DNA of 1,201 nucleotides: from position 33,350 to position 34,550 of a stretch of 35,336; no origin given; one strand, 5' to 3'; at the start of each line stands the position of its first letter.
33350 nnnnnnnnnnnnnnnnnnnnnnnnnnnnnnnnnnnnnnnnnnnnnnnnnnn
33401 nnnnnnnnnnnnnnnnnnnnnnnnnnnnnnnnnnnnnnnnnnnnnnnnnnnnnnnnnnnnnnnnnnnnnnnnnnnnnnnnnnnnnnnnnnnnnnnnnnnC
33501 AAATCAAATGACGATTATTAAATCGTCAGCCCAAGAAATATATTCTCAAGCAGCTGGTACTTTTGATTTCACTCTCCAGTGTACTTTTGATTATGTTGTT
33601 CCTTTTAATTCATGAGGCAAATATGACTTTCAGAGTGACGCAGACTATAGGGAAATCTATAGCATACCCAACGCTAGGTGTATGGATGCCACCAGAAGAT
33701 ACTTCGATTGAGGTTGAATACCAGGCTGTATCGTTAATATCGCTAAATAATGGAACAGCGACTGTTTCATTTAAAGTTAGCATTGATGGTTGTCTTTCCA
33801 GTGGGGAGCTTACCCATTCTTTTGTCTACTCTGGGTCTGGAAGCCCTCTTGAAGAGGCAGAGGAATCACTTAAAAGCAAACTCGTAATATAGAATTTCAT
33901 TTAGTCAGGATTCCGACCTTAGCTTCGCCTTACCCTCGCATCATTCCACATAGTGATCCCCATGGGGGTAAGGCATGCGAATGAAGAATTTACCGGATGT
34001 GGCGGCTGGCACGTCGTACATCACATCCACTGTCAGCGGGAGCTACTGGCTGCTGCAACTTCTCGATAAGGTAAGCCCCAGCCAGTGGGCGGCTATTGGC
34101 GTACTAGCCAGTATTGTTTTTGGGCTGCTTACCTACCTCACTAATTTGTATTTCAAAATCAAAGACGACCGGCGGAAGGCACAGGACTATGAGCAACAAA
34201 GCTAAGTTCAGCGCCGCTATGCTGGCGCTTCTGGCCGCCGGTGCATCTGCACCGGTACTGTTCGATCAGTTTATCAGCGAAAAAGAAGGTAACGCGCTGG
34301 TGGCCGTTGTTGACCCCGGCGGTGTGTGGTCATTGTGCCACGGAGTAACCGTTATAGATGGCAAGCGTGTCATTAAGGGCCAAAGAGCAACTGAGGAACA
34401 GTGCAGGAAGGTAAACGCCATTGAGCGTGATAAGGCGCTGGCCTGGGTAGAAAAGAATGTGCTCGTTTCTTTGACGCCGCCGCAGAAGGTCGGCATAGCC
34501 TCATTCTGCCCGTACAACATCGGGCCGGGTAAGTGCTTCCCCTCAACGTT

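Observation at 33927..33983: Dual-start pinholin with an upstream hairpin that sequesters the first Shine-Dalgarno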

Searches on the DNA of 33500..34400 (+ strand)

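Call 7: search_dna_similar(query=window:33560-34300:+, collection=phages, mode=near, max_rows=40)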
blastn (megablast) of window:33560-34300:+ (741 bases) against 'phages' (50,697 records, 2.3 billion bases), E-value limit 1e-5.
No match.

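Call 9: search_dna_similar(query=window:33860-34300:+, collection=phages, mode=distant, max_rows=40)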
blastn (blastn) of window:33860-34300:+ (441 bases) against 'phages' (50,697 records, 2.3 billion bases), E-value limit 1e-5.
Records with a match: 337; places in all: 337; records where one place covers at least 80% of the query: 0.
Best place of each record, by identity: 80-90% 1; 60-80% 336.
By first word of the organism name: Stx2a-converting 123; Escherichia 107; Stx1a-converting 30; Enterobacteria 15; Stx2c-converting 15; Stx2-converting 12; Klebsiella 10; Shigella 7; Stx 6; Stx1 4; and 6 more.
By host as written in the record: - 194; Escherichia coli 18; Escherichia coli K514 (EHEC) 7; Escherichia coli ECOR13 6; Klebsiella pneumoniae 6; Escherichia coli C 5; Escherichia coli O157:H7 Morioka V526 4; Escherichia coli O157:H7 4; and 75 more.
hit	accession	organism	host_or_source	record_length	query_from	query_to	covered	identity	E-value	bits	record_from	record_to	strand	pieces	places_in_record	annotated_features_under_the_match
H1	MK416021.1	Klebsiella phage ST846-OXA48phi9.1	Klebsiella pneumoniae ST846-OXA48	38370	187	434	56%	72.5%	2e-30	139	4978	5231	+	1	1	holin | lysozyme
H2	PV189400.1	Escherichia phage vB_EcoP_phi296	Escherichia coli K514 (EHEC)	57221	183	434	57%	69.3%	2e-19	103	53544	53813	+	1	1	holin | hypothetical protein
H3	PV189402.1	Escherichia phage vB_EcoP_phi345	Escherichia coli K514 (EHEC)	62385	183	434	57%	69.3%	2e-19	103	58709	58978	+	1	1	holin | endolysin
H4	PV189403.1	Escherichia phage vB_EcoP_phi315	Escherichia coli K514 (EHEC)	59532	183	434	57%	69.3%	2e-19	103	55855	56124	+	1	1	holin | hypothetical protein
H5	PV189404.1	Escherichia phage vB_EcoP_phi346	Escherichia coli K514 (EHEC)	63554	183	434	57%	69.3%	2e-19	103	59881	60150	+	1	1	holin | hypothetical protein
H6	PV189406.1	Escherichia phage vB_EcoP_phi367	Escherichia coli K514 (EHEC)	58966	183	434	57%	69.3%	2e-19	103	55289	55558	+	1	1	holin | hypothetical protein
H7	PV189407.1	Escherichia phage vB_EcoP_phi419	Escherichia coli K514 (EHEC)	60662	183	434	57%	69.3%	2e-19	103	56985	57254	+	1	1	holin | hypothetical protein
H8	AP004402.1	Stx2 converting phage I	Escherichia coli O157:H7 Okayama O-27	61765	183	434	57%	69.3%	2e-19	103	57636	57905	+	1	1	hypothetical protein (x2) | S: lysis protein | R: endolysin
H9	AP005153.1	Escherichia Stx1 converting phage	Escherichia coli O157:H7 Morioka V526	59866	183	434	57%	69.3%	2e-19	103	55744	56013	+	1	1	region VI | hypothetical protein (x2) | S: lysis protein | R: endolysin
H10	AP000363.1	Enterobacteria phage VT2-Sakai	Escherichia coli O157:H7, strain ...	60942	183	434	57%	69.3%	2e-19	103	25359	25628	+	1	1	S: cell lysis | R: cell lysis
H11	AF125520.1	Escherichia phage 933W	Escherichia coli O157:H7, strain EDL933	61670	183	434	57%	69.3%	2e-19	103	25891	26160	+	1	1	S: protein S | R: endolysin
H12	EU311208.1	Escherichia phage Min27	Escherichia coli O157:H7 str. Min27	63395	183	434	57%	69.3%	2e-19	103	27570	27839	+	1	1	S: lysis protein S | R: endolysin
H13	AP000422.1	Enterobacteria phage VT2-Sakai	-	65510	183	434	57%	69.3%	2e-19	103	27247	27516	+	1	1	S: lysis protein | R: endolysin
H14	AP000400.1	Enterobacteria phage VT1-Sakai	-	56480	183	434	57%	69.3%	2e-19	103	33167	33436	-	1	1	S: lysis protein | R: endolysin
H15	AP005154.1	Escherichia phage Stx2 II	Escherichia coli O157:H7 Morioka V526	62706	183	434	57%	69.3%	2e-19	103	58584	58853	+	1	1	region VI | hypothetical protein (x2) | S: lysis protein | R: endolysin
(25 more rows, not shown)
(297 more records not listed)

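Call 10: search_dna_similar(query=window:33560-34300:+, collection=ecoli_genomes, mode=near, max_rows=20)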
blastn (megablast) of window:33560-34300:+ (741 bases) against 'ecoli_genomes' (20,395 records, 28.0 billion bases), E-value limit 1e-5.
Records with a match: 1; places in all: 1; records where one place covers at least 80% of the query: 0.
Genomes with a match: 1 of 5426; with a place that covers at least 80% of the query: 0. Places per genome that has any: lowest 1, median 1, highest 1. On chromosomes: 1 places; on plasmids: 0.
Best place of each record, by identity: 80-90% 1.
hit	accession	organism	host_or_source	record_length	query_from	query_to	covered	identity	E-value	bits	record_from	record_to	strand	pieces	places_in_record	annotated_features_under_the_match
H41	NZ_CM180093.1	Escherichia coli strain 23GD11002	Homo sapiens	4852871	344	713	50%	81.8%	2e-79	305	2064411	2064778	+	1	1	class II holin family protein | lysozyme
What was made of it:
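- Tried and rejected: Near-identity searches of the phage and E. coli collections gave nothing, or only one 82% hit (calls 7, 10).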

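Call 15: search_rna_families(source=window, start=33500, end=34400, threshold=evalue, max_evalue=10)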
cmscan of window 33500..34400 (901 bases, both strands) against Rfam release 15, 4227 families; matches with E-value up to 10: 2.
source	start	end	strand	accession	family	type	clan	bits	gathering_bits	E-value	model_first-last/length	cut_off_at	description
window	33903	33948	-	RF01124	sR36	Gene; snRNA; snoRNA; CD-box;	-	13.3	55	1.3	1-55/55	no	Small nucleolar RNA sR36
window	34174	34219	+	RF00644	mir-27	Gene; miRNA;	-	12.9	48.5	8.7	1-80/80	no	mir-27 microRNA precursor family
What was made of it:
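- On Any curated RNA family (Rfam 15): Call 15: only two sub-threshold chance hits in 33500-34400, at 13 bits against thresholds of 48-55.
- No Rfam family and no processing signal was found (call 15).
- Tried and rejected: No family matched (call 15).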

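Call 63: build_rna_model(alignment_id=A1, structure=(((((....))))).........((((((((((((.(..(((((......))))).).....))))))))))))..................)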
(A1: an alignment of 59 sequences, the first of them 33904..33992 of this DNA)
Model R1 built from alignment A1 (59 sequences, 92 columns); structure: as given.
model positions 89; base pairs 23; branch points 1; effective number of sequences 2.24; information 0.641 bits per position. Calibrated on 0.2 Mb of random sequence (short: E-values are rough).
structure used (alignment columns):
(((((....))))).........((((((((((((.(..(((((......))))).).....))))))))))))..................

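Call 64: search_with_rna_model(model_id=R1, sources=[L294, L297, L298, L299, L300, L301, L295, L296, L187, L188, L189, L190, L191, L192, L193, L022, L023, L026, L030, L061, L021, L127, window], max_evalue=10, show_alignments=6)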
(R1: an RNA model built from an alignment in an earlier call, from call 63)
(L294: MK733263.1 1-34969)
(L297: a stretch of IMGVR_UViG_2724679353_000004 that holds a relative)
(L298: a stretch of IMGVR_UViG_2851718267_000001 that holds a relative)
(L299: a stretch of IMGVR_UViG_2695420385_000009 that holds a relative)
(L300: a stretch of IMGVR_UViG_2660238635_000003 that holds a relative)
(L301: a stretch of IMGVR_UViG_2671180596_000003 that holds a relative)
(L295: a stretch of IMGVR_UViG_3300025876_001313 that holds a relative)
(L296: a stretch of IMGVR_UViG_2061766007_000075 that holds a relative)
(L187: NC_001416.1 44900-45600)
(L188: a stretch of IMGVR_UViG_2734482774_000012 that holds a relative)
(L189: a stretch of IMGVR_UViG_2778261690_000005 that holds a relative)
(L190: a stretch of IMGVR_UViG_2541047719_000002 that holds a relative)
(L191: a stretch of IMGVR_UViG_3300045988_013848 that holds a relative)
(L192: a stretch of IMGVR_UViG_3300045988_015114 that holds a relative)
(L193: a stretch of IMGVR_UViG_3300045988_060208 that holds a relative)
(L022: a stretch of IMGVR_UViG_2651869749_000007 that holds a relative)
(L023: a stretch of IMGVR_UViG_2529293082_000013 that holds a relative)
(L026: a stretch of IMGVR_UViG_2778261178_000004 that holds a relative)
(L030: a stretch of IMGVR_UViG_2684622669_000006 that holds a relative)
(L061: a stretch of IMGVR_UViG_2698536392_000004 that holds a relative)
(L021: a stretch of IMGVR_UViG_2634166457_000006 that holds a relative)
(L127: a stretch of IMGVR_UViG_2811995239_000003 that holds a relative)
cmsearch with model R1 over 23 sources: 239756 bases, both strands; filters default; matches with E-value up to 10: 23.
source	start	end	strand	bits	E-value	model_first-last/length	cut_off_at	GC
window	33904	33992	+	96.4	2.7e-22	1-89/89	no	0.49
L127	2015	2095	+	69.1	2.5e-15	1-89/89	no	0.52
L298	1299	1388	-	26.4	0.00021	1-89/89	no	0.5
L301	1299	1388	-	26.4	0.00021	1-89/89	no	0.5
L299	11478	11567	+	26.2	0.00024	1-89/89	no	0.48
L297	1299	1388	-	25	0.00049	1-89/89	no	0.49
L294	1944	2033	+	25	0.00049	1-89/89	no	0.49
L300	9209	9298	+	25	0.00049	1-89/89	no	0.49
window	29068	29151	+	18.3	0.025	1-89/89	no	0.44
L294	1914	1957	-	17.3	0.046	1-89/89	no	0.43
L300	9179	9222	-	17.3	0.046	1-89/89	no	0.43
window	31001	31055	+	17.1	0.05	1-89/89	no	0.6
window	18290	18325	+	15.2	0.15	1-89/89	no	0.58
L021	2932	3018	+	14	0.32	1-89/89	no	0.54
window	30923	31014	-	12.6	0.73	1-89/89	no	0.51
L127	1964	2028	-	11.2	1.6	1-89/89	no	0.42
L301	1375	1388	+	11.1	1.7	1-14/89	no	0.64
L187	219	304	+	8.6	7.4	1-89/89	no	0.35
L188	6859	6944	+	8.6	7.4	1-89/89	no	0.35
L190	10659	10744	+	8.6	7.4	1-89/89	no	0.35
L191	3637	3722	-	8.6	7.4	1-89/89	no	0.35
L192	7057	7142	-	8.6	7.4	1-89/89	no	0.35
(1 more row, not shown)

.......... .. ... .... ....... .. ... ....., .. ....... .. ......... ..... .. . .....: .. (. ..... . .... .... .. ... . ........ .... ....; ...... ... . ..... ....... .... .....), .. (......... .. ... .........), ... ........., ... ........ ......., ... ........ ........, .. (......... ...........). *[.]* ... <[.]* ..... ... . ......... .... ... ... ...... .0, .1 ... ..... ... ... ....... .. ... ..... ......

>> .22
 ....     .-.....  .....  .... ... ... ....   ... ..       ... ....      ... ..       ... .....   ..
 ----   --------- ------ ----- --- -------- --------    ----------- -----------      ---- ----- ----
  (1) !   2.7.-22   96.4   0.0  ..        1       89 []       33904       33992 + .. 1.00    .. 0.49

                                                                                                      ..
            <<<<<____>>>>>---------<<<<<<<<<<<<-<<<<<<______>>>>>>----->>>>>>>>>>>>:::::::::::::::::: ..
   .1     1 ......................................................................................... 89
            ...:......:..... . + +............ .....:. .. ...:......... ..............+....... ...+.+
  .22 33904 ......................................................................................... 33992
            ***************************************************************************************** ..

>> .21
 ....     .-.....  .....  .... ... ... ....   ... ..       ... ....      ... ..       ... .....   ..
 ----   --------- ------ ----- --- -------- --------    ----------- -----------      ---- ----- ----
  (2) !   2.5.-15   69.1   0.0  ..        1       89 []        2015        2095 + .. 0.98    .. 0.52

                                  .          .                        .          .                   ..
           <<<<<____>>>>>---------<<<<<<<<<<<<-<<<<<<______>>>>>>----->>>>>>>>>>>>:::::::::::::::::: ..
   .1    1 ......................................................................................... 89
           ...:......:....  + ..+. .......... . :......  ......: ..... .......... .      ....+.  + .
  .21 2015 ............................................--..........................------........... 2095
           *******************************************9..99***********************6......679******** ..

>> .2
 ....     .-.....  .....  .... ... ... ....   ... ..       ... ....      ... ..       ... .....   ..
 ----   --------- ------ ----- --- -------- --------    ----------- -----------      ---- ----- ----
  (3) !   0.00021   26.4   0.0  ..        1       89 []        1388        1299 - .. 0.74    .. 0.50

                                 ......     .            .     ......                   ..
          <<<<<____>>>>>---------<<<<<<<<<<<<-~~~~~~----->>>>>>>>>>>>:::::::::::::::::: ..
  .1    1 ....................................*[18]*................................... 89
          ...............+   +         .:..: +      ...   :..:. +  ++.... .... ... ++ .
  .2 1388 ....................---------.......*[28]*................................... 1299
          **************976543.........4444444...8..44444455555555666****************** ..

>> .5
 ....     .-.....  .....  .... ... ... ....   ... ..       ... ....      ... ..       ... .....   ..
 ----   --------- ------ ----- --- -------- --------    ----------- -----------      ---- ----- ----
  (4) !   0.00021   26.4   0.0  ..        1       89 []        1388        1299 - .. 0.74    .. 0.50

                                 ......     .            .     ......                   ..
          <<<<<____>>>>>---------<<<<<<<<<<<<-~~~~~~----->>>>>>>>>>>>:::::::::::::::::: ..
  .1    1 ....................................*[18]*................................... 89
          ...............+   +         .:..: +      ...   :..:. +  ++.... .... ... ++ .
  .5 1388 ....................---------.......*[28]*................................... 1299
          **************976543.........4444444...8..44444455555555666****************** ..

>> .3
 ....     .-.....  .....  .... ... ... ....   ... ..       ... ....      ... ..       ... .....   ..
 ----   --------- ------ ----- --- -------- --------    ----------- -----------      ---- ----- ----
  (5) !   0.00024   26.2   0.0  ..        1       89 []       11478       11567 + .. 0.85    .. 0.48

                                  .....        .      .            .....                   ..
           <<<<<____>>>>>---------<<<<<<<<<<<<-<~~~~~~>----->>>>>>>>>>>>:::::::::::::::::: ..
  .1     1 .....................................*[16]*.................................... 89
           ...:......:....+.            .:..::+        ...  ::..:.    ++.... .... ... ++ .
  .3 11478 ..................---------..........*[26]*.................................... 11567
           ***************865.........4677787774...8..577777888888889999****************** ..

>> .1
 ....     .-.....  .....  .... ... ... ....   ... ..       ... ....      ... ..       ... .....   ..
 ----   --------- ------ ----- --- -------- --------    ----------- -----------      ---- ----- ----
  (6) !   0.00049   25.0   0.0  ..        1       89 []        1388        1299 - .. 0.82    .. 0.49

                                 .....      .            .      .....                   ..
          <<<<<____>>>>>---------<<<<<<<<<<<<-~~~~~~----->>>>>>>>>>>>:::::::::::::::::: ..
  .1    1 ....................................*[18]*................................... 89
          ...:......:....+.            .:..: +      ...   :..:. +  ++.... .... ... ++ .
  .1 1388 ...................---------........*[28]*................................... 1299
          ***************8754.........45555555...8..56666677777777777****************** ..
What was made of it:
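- A covariance model built on the proposed structure aligned the YeP5 5' arm to a different C-rich segment than the minimum-energy fold uses (call 64).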
